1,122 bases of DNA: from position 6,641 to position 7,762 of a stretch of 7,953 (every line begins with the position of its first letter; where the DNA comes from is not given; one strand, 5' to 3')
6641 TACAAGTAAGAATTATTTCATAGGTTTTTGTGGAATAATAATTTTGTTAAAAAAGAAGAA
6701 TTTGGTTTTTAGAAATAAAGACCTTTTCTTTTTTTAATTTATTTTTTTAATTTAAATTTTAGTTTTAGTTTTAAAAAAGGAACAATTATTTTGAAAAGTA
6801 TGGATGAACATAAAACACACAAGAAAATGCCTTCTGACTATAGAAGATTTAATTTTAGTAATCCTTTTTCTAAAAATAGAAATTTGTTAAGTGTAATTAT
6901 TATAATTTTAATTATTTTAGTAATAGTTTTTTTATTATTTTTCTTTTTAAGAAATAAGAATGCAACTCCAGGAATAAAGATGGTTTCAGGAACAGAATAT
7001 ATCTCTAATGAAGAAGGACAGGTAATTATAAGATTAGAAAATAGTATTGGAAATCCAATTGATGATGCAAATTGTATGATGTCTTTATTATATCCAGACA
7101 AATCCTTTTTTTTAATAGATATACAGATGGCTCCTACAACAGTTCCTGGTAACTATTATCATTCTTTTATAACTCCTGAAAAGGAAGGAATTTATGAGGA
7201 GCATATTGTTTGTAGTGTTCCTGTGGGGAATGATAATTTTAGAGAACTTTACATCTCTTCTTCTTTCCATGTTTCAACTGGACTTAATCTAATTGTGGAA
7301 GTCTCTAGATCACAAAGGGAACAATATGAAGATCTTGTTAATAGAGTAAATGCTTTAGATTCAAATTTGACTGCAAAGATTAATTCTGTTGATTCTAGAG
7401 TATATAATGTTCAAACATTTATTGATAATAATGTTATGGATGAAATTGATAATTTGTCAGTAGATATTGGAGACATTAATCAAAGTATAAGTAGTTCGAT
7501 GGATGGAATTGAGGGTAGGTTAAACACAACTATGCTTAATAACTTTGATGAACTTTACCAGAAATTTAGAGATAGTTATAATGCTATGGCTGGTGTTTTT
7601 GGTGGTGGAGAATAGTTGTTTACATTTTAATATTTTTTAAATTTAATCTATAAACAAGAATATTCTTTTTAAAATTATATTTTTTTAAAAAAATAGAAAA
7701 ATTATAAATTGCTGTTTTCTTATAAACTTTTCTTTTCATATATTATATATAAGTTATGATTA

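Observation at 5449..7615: Tandem paralogous pair of fibrous envelope proteins with no recognisable family; candidate surface or cell-contact structure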

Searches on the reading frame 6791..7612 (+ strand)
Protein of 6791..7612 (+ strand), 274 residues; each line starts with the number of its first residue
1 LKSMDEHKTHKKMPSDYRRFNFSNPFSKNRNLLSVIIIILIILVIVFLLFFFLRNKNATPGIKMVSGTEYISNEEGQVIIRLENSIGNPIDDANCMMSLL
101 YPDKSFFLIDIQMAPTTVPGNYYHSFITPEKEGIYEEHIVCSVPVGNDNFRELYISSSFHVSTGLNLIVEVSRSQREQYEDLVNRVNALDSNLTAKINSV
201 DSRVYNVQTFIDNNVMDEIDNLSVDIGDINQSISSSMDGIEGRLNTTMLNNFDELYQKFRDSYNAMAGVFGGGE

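Call 4: search_protein_families(library=pfam, proteins=[window:6791-7612:+], max_evalue=1)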
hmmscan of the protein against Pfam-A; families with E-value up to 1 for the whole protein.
window:6791-7612:+ (274 aa): 14 families
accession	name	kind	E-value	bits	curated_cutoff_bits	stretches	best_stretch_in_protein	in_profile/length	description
PF11346.13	DUF3149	-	0.00049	20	23.2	1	32-56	11-35/40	Protein of unknown function (DUF3149)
PF05478.16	Prominin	-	0.0033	16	34.3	1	177-229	319-725/799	Prominin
PF04513.17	Baculo_PEP_C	-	0.0035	17.9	38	1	177-246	27-96/140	Baculovirus polyhedron envelope protein, PEP, C terminus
PF01601.21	CoV_S2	-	0.0051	15.9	40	1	128-246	157-274/521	Coronavirus spike glycoprotein S2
PF07790.16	Pilin_N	-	0.011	17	25.2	1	32-98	11-72/78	Archaeal Type IV pilin, N-terminal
PF06024.17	Orf78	-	0.045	14.5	29.4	1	16-53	54-85/101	Orf78 (ac78)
PF05791.16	Bacillus_HBL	-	0.074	13.3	29.1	1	174-235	116-176/177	Bacillus haemolytic enterotoxin (HBL)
PF06480.20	FtsH_ext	-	0.13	12.9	25.5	1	36-72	2-30/103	FtsH Extracellular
PF19300.4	BPD_transp_1_N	-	0.14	12.8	23.8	1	30-58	7-35/114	Binding-prot-dependent transport system membrane comp, N-term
PF07889.17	DUF1664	-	0.16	12.4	34.6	1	177-238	48-111/124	Protein of unknown function (DUF1664)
PF05568.16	ASFV_J13L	-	0.21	11.8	23.6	1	28-62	29-63/189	African swine fever virus J13L protein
PF11694.13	DUF3290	-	0.33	11.3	31.3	1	28-58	13-43/144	Protein of unknown function (DUF3290)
PF14899.11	DUF4492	-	0.47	10.9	27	1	30-52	18-40/63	Domain of unknown function (DUF4492)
PF12575.13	Pox_EPC_I2-L1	-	0.63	10.8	23.4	1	28-54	43-70/72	Poxvirus entry protein complex L1 and I2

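Call 8: search_solved_structures(query=window:6791-7612:+, max_evalue=1)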
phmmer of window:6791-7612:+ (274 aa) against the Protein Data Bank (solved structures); distinct sequences matched with E-value up to 1: 2.
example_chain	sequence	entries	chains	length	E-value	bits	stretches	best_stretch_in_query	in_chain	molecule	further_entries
4wwm_A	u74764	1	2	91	0.18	14.3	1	145-219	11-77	Uncharacterized protein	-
6eez_A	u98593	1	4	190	0.36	13.3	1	209-249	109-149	DsbA-like disulfide oxidoreductase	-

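Call 11: find_homologous_proteins(query=window:6791-7612:+)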
Query window:6791-7612:+ (274 aa): 104 proteins with E <= 0.001 among 658 candidates.
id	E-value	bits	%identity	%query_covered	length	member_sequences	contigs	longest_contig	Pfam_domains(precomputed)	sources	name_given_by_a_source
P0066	7.1e-171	584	97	99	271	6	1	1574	-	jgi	-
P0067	4.6e-101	355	63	95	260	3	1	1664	-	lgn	-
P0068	3.8e-99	349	62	95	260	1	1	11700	-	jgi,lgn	-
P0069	6.5e-98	345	72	77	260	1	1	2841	-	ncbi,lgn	-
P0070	6.7e-96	339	68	81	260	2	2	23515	-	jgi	jgi:hypothetical protein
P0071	1.3e-95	338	62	95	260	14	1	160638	-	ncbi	-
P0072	4.1e-95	336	60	93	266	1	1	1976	-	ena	-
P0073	1.1e-94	335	67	82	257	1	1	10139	-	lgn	-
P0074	1.3e-94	334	69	81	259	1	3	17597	-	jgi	-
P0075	2.3e-94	333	68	80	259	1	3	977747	-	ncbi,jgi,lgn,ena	-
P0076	4.3e-94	333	61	94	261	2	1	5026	-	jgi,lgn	-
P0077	1.2e-92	328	66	80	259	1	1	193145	-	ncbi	-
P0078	1.6e-92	327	65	88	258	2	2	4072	-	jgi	jgi:hypothetical protein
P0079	4.3e-92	326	65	82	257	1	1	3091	-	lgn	-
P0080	7.7e-92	325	59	95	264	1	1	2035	-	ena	-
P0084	1.8e-88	314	68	76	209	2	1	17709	PF28217.1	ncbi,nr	ncbi:MAG: hypothetical protein PHR26_01225 [Candidatus ainarchaeum sp.]|nr:hypothetical protein [Can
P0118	4.8e-45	172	48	67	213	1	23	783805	-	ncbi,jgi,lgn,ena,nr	ncbi:hypothetical protein HN903_04520 [archaeon]|jgi:hypothetical protein|nr:hypothetical protein [a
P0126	1.6e-42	164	41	79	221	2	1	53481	-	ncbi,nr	ncbi:MAG: hypothetical protein JW727_03660 [Candidatus Aenigmarchaeota archaeon]|nr:hypothetical pro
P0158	8.5e-36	142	37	91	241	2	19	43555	-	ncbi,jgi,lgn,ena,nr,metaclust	ncbi:hypothetical protein J4419_01855 [Candidatus Woesearchaeota archaeon]|nr:hypothetical protein [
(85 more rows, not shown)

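Call 13: search_protein_families(library=pfam, proteins=[P0084, P0075], max_evalue=0.1)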
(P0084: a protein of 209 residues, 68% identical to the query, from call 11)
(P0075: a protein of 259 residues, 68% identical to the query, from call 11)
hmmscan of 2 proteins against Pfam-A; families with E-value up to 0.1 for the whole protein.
P0084 (209 aa): 10 families
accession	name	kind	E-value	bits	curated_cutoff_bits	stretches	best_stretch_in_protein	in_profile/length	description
PF04513.17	Baculo_PEP_C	-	0.0003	21.3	38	1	112-182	26-96/140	Baculovirus polyhedron envelope protein, PEP, C terminus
PF20663.3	COG4_N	-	0.0007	20.1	27.3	1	111-171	17-75/107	Conserved oligomeric Golgi complex subunit 4, N-terminal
PF06705.16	SF-assemblin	-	0.019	14.8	30.6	1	107-197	68-157/247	SF-assemblin/beta giardin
PF07464.16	ApoLp-III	-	0.021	15.4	36.3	0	139-198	37-95/146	Apolipophorin-III precursor (apoLp-III)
PF05478.16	Prominin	-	0.022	13.3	34.3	1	120-183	302-368/799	Prominin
PF05531.17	NPV_P10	-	0.036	15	29.8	0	130-181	17-66/75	Nucleopolyhedrovirus P10 protein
PF17324.7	BLI1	-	0.043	15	26.9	0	134-194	10-69/111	BLOC-1 interactor 1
PF01486.22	K-box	-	0.053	14.1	30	1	128-197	10-80/93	K-box region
PF22307.1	Ebola-like_HR1-HR2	-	0.081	13.2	27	0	59-112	16-66/81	Envelope glycoprotein GP2-like, HR1-HR2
PF24850.1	CC_BshC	-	0.1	12.9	27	0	128-200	41-113/159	Bacillithiol biosynthesis BshC, C-terminal coiled-coil domain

P0075 (259 aa): 2 families
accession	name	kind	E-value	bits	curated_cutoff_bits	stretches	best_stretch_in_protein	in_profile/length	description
PF04513.17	Baculo_PEP_C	-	0.0017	18.9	38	1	162-235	28-103/140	Baculovirus polyhedron envelope protein, PEP, C terminus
PF15562.11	Imm17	-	0.047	14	25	1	11-33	38-60/61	Immunity protein 17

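Call 14: search_protein_families(library=ncbifam, proteins=[window:6791-7612:+, P0075], max_evalue=0.1)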
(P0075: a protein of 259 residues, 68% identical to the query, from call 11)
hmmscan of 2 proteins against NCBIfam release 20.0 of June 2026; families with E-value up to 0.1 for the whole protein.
window:6791-7612:+ (274 aa): 7 families
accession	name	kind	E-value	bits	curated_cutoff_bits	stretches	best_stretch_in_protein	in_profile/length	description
NF038218.1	IcmG_DotF_IVB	equivalog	0.00029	20.6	200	0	173-237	116-179/266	type IVB secretion system protein IcmG/DotF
NF033062.0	APH_3p_VI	exception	0.0053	16.4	525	1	179-225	109-155/259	APH(3')-VI family aminoglycoside O-phosphotransferase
NF051446.1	HblC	equivalog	0.0055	15.6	800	1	168-261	139-235/439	hemolysin BL lytic component L2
TIGR03926.1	T7_EssB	equivalog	0.014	14.3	229.75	1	32-86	215-268/377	type VII secretion protein EssB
NF049893.1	spr0155_permease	equivalog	0.024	14.9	120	1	23-59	59-95/165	ABC transporter permease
NF041554.1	SA1362_fam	subfamily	0.028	14.6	42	1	31-57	26-52/70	SA1362 family protein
NF042931.1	SAG1386_EF1546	equivalog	0.065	13.3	80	1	27-57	25-55/158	SAG1386/EF1546 family surface-associated protein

P0075 (259 aa): 5 families
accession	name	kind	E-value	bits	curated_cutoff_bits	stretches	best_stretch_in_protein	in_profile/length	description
NF058591.1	archaellum_scaf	equivalog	0.0086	15.7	225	0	158-225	57-124/250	archaellum flagellar motor scaffold protein FlaX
NF033194.1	lipo_EMYY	hypoth_equivalog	0.034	13.4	100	1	131-216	137-227/292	EMYY motif lipoprotein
NF006202.0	PRK08326.1-5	equivalog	0.04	13.2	315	1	130-227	191-289/297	R2-like ligand-binding oxidase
NF033218.1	anchor_AmaP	equivalog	0.043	13.6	55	1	3-42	36-75/166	alkaline shock response membrane anchor protein AmaP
NF049950.1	IsopEpoxGlthnTfaseIsoI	equivalog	0.073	12.6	300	0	145-203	156-213/238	iIsoprene-epoxide--glutathione S-transferase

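Call 18: find_related_loci(query=A1, collection=genome_contigs, flank=10000)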
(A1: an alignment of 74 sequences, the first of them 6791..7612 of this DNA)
Query A1 (274 aa) in genome_contigs; peptide patterns used: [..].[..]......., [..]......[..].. (x = any residue, [..] = any of these).
44 stretches matched a pattern; 25 encode a relative of the query (tblastn E <= 1e-3); 24 distinct loci.
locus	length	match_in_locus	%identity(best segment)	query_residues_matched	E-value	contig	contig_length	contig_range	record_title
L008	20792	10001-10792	60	8-272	1e-102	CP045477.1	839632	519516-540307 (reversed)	MAG: Candidatus Forterrea multitransposorum CG_2015-17_Forterrea_25_41 chromosome, complete genome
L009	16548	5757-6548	62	8-272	2e-102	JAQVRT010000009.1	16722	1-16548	MAG: Candidatus ainarchaeum sp. isolate STF1_257 NODE_9087_length_16722_cov_6.173305_Sandtown_F1, whole genome shotgun s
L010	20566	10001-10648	68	56-272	1e-98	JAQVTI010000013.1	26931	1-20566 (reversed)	MAG: Candidatus ainarchaeum sp. isolate STF1_294 NODE_4035_length_26931_cov_5.417662_Sandtown_F1, whole genome shotgun s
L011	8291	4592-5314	64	36-270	5e-97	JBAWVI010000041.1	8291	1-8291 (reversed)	MAG: archaeon isolate ELA007 MAG007_41, whole genome shotgun sequence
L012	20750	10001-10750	61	27-270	1e-94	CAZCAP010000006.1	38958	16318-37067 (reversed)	MAG TPA_asm: uncultured archaeon isolate SRP178699_co1_70 genome assembly, contig: NODE_982_length_38958_cov_37.447523,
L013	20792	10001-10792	62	8-272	6e-107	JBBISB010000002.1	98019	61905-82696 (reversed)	MAG: Candidatus Iainarchaeum archaeon isolate FAS170219_bin_363 NODE_64_length_98019_cov_19.757452, whole genome shotgun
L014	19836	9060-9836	51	12-271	5e-82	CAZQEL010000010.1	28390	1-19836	MAG TPA_asm: uncultured archaeon isolate SRP191223_co1_16 genome assembly, contig: NODE_1287_length_28390_cov_7.535627,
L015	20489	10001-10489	53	30-190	3e-53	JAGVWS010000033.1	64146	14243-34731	Candidatus Pacearchaeota archaeon isolate RIFCSPHIGHO2_01_FULL_37_14 rifcsphigho2_01_scaffold_5466, whole genome shotgun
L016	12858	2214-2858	42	12-271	8e-53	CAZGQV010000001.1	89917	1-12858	MAG TPA_asm: Candidatus Woesearchaeota archaeon isolate binchicken_co181_207 genome assembly, contig: NODE_193_length_89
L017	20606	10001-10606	46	49-241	3e-50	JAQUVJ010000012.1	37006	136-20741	MAG: Candidatus Nanoarchaeia archaeon isolate STD2_164 NODE_3931_length_37006_cov_11.806014_Sandtown_D2, whole genome sh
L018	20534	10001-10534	48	40-223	4e-49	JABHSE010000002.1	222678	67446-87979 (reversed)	MAG: archaeon isolate SI039_bin30 k141_413828, whole genome shotgun sequence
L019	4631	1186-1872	38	37-271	1e-47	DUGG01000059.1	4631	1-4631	MAG TPA_asm: Candidatus Woesearchaeota archaeon isolate UBA10216 contig_264669, whole genome shotgun sequence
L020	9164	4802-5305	49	34-208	5e-47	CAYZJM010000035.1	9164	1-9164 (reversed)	MAG TPA_asm: Candidatus Woesearchaeota archaeon isolate binchicken_co77_188 genome assembly, contig: NODE_8534_length_91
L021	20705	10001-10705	37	24-271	2e-43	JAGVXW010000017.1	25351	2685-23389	Candidatus Woesearchaeota archaeon isolate RIFCSPLOWO2_01_FULL_53_31 rifcsplowo2_01_scaffold_4283, whole genome shotgun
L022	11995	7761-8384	42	25-238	2e-43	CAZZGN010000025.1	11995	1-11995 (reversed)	MAG TPA_asm: uncultured Methanosarcinales archaeon isolate SRP104257_co1_4 genome assembly, contig: NODE_3875_length_119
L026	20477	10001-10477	45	32-198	1e-36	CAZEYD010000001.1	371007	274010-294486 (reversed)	MAG TPA_asm: Candidatus Woesearchaeota archaeon isolate binchicken_co47_27 genome assembly, contig: NODE_5_length_371007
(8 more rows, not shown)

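Call 23: predict_structure(alignment_id=A1)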
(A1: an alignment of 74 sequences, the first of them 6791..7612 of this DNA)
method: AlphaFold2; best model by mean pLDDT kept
length: 274 residues; sequences in the alignment: 74
mean_pLDDT: 83.7   pTM: 0.55
mean pLDDT of the five models: 83.7, 82.9, 82.7, 81.2, 80.1
residues with pLDDT >= 90: 147; 70-90: 58; 50-70: 62; < 50: 7
segments of 3 or more residues with pLDDT < 50: 1-3
pLDDT, mean of each block of 10 residues (from residue 1): 57 58 57 89 96 79 91 94 95 98 97 98 97 97 93 97 83 93 97 94 92 82 61 61 66 76 74 50
secondary structure, 60 per line:
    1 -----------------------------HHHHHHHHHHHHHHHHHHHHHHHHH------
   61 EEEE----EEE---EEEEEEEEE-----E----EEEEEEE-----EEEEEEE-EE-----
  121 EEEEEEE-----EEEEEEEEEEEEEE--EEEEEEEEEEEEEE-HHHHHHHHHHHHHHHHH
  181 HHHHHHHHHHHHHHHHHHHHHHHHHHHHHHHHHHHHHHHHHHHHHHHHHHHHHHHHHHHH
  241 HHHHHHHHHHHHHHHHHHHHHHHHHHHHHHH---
elements in order: H30-54 E61-64 E69-71 E75-83 E94-100 E106-112 E121-127 E133-146 E149-162 H164-271

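Call 27: fold_search(model_id=the predicted structure, library=pdb)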
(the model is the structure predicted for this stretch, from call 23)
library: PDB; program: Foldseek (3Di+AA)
matches with E <= 10: 1877; with E <= 0.001: 82
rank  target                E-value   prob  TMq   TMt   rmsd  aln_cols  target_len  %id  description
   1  4umg                  2.9e-05  1.00  0.27  0.65   5.9       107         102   17  Crystal structure of the Lin-41 filamin domain (released 2014-10-01)
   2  2p9r_A                4.5e-05  1.00  0.28  0.66   4.0       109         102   12  Human alpha2-macroglogulin is composed of multiple domains, as predicted by homology with complement component C3 (released 2007-08-21)
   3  2a74_B                5.0e-05  1.00  0.23  0.33   6.1       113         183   17  Human Complement Component C3c (released 2005-09-27)
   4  2qki_E                5.3e-05  1.00  0.23  0.32   6.2       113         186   17  Human C3c in complex with the inhibitor compstatin (released 2007-08-14)
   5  2p9r_B                7.1e-05  1.00  0.28  0.68   4.1       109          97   12  Human alpha2-macroglogulin is composed of multiple domains, as predicted by homology with complement component C3 (released 2007-08-21)
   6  2a74_E                8.8e-05  1.00  0.24  0.34   5.7       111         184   17  Human Complement Component C3c (released 2005-09-27)
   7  2kl6_MODEL_1_A        1.3e-04  1.00  0.23  0.48   6.5       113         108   13  Solution NMR structure of the CARDB domain of PF1109 from Pyrococcus furiosus. Northeast Structural Genomics C (released 2009-08-25)
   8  3frp_G                1.3e-04  1.00  0.22  0.28   8.3       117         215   16  Crystal Structure of Cobra Venom Factor, a Co-factor for C3- and C5 convertase CVFBb (released 2009-04-28)
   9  4exk_A                1.5e-04  1.00  0.24  0.15   5.4       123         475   14  A chimera protein containing MBP fused to the C-terminal domain of the uncharacterized protein STM14_2015 from Salmone (released 2012-08-08)
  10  8uh2_B                1.5e-04  1.00  0.24  0.09   5.5       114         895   16  Complex of C3b with the inhibitor albicin (released 2024-05-08)
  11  6i0x_A                1.6e-04  1.00  0.28  0.19   4.1       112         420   14  Porphyromonas gingivalis peptidylarginine deminase (PPAD) mutant G231N/E232T/N235D in complex with Cl-amidine. (released 2019-01-23)
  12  8enu_H                1.7e-04  1.00  0.24  0.09   5.6       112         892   18  Structure of the C3bB proconvertase in complex with lufaxin (released 2023-08-09)
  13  5fo9_B                1.9e-04  1.00  0.24  0.09   5.4       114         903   17  Crystal Structure of Human Complement C3b in Complex with CR1 (CCP15- 17) (released 2016-04-06)
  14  7zgj_A                2.0e-04  1.00  0.28  0.13   4.7       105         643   15  Trypanosoma brucei gambiense ISG65 in complex with human complement component C3 (released 2023-04-05)
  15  6i0x_B                2.2e-04  1.00  0.28  0.19   4.1       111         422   14  Porphyromonas gingivalis peptidylarginine deminase (PPAD) mutant G231N/E232T/N235D in complex with Cl-amidine. (released 2019-01-23)
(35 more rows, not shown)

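Call 38: find_encoding_contigs(protein=P0118, flank=8000, max_places=1)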
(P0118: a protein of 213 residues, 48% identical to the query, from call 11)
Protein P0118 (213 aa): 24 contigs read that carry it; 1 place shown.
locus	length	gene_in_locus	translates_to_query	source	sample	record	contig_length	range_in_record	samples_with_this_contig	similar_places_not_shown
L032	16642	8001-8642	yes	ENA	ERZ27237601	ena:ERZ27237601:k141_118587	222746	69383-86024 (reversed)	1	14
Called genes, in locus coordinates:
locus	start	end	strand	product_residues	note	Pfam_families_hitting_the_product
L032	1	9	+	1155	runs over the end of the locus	PF03833:PolC_DP2_N, PF24844:PolC_DP2_central, PF24846:PolC_DP2_cat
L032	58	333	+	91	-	-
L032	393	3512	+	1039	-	PF02811:PHP, PF07733:DNA_pol3_alpha, PF17657:DNA_pol3_finger, PF14579:HHH_6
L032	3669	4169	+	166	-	PF00583:Acetyltransf_1, PF13673:Acetyltransf_10 (faint), PF13508:Acetyltransf_7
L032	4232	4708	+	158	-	-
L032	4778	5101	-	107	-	PF01906:YbjQ_1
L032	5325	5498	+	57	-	-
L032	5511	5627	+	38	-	-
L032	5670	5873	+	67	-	-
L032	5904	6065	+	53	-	-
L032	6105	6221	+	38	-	-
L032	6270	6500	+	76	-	-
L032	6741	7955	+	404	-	-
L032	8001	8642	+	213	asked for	-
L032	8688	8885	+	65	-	-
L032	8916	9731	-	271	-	PF01926:MMR_HSR1, PF02421:FeoB_N, PF02824:TGS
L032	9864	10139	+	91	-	-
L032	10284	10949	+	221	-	PF01902:Diphthami_syn_2_N, PF24167:DUF7411 (faint), PF28410:Diphthami_syn_2_C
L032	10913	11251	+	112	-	-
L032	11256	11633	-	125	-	-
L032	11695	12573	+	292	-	PF02811:PHP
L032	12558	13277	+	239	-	PF13489:Methyltransf_23 (faint)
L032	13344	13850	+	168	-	-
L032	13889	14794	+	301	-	PF01368:DHH, PF02833:DHHA2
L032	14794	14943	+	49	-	-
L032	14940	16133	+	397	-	PF00675:Peptidase_M16, PF05193:Peptidase_M16_C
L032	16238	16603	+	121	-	-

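Call 39: find_encoding_contigs(protein=P0126, flank=8000, max_places=1)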
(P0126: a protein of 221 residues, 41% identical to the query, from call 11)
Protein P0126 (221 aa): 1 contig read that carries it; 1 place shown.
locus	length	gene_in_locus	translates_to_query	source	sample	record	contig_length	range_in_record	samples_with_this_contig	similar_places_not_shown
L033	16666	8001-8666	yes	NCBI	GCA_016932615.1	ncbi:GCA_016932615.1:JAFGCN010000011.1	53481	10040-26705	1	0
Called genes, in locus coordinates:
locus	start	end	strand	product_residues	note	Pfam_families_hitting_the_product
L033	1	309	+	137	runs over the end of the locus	-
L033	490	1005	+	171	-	PF00293:NUDIX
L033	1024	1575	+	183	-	PF01966:HD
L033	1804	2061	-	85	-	-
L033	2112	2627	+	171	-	-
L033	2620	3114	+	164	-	-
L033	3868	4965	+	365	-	PF00480:ROK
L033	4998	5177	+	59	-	-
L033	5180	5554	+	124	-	PF01906:YbjQ_1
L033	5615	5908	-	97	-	-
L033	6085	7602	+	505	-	PF01442:Apolipoprotein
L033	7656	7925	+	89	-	-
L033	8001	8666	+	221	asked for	-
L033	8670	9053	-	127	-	PF01870:Hjc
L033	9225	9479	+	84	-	-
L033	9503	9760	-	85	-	PF03083:MtN3_slv, PF04193:PQ-loop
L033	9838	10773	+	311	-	PF01336:tRNA_anti-codon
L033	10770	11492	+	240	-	-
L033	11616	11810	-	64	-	PF12797:Fer4_2 (weak), PF12838:Fer4_7 (faint), PF25160:LdpA_Fe-S-bd (faint), PF00037:Fer4 (weak), PF12837:Fer4_6 (weak), PF13459:Fer4_15, PF14697:Fer4_21 (weak), PF13370:Fer4_13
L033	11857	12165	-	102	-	-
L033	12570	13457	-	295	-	-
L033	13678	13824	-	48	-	PF24460:DUF7575 (faint)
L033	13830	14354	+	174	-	PF01864:CarS-like, PF01148:CTP_transf_1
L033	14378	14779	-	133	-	-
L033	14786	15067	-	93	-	-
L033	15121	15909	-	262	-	-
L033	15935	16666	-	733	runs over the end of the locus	PF01751:Toprim, PF01131:Topoisom_bac, PF01396:Zn_ribbon_Top1 (weak)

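Call 40: find_encoding_contigs(protein=P0158, flank=8000, max_places=1)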
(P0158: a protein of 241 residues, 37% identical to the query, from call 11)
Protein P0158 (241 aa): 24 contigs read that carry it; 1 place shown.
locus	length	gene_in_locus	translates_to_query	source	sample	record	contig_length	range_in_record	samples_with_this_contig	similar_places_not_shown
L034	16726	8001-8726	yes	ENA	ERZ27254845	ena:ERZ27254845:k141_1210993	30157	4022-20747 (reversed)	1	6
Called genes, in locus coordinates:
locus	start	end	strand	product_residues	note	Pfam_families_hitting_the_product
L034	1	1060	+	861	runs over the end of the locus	PF17900:Peptidase_M1_N, PF01433:Peptidase_M1, PF11838:ERAP1_C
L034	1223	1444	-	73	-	PF07927:HicA_toxin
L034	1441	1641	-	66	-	PF15919:HicB_lk_antitox, PF21748:UPF0150 (weak)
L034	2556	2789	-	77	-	-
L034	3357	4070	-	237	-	-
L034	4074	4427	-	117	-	-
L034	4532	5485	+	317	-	PF01047:MarR (faint), PF13404:HTH_AsnC-type, PF13412:HTH_24, PF12840:HTH_20 (faint), PF22451:NirdL-like_HTH (faint), PF01037:AsnC_trans_reg (faint), PF13404:HTH_AsnC-type, PF13412:HTH_24 (weak)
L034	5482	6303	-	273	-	PF04014:MazE_antitoxin (weak)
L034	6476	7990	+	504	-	PF01442:Apolipoprotein (faint)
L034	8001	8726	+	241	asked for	-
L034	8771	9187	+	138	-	-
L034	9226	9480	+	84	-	PF03083:MtN3_slv, PF04193:PQ-loop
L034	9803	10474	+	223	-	-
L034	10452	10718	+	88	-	PF14947:HTH_45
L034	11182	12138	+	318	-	-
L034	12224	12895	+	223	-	-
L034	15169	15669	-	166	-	-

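Call 58: search_solved_structures(query=A1, max_evalue=1)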
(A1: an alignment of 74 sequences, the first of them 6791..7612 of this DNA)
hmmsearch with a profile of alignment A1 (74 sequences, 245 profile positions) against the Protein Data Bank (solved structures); distinct sequences matched with E-value up to 1: 59.
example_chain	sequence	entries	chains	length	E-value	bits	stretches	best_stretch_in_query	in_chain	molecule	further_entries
3s84_A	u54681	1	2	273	5.4e-07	32.4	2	161-244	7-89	Apolipoprotein A-IV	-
9hx4_F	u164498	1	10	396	2.1e-05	27.2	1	159-243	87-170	Apolipoprotein A-IV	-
6r17_A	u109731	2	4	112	0.0027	20.3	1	165-235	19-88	Synaptonemal complex central element protein 2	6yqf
9r1o_A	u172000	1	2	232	0.011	18.3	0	157-239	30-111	sc-apCC-6-DPH-NR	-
8qad_A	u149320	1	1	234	0.036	16.6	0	170-236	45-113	sc-apCC-6-LLIA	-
8fjg_A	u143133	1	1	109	0.058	15.9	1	150-232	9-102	H12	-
2l7b_A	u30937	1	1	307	0.063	15.8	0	172-232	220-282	Apolipoprotein E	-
9cuy_c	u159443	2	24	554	0.071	15.7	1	146-235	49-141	Short tail fiber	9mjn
2jua_A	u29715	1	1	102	0.074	15.6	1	149-232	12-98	de novo protein S836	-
1r0d_A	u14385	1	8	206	0.079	15.5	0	114-177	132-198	Huntingtin Interacting Protein 12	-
8vvi_F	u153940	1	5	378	0.097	15.2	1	135-236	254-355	MotA/TolQ/ExbB proton channel domain-containing protein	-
1t3j_A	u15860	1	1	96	0.12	14.9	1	141-212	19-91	mitofusin 1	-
5zuv_A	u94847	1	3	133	0.15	14.6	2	159-240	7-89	Spike glycoprotein,Spike glycoprotein,inhibitor EK1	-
7f0k_A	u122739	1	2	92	0.16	14.5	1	158-236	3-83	Kinetoplastid membrane protein KMP-11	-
4v6m_A0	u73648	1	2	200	0.16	14.5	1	157-238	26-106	Apolipoprotein A-I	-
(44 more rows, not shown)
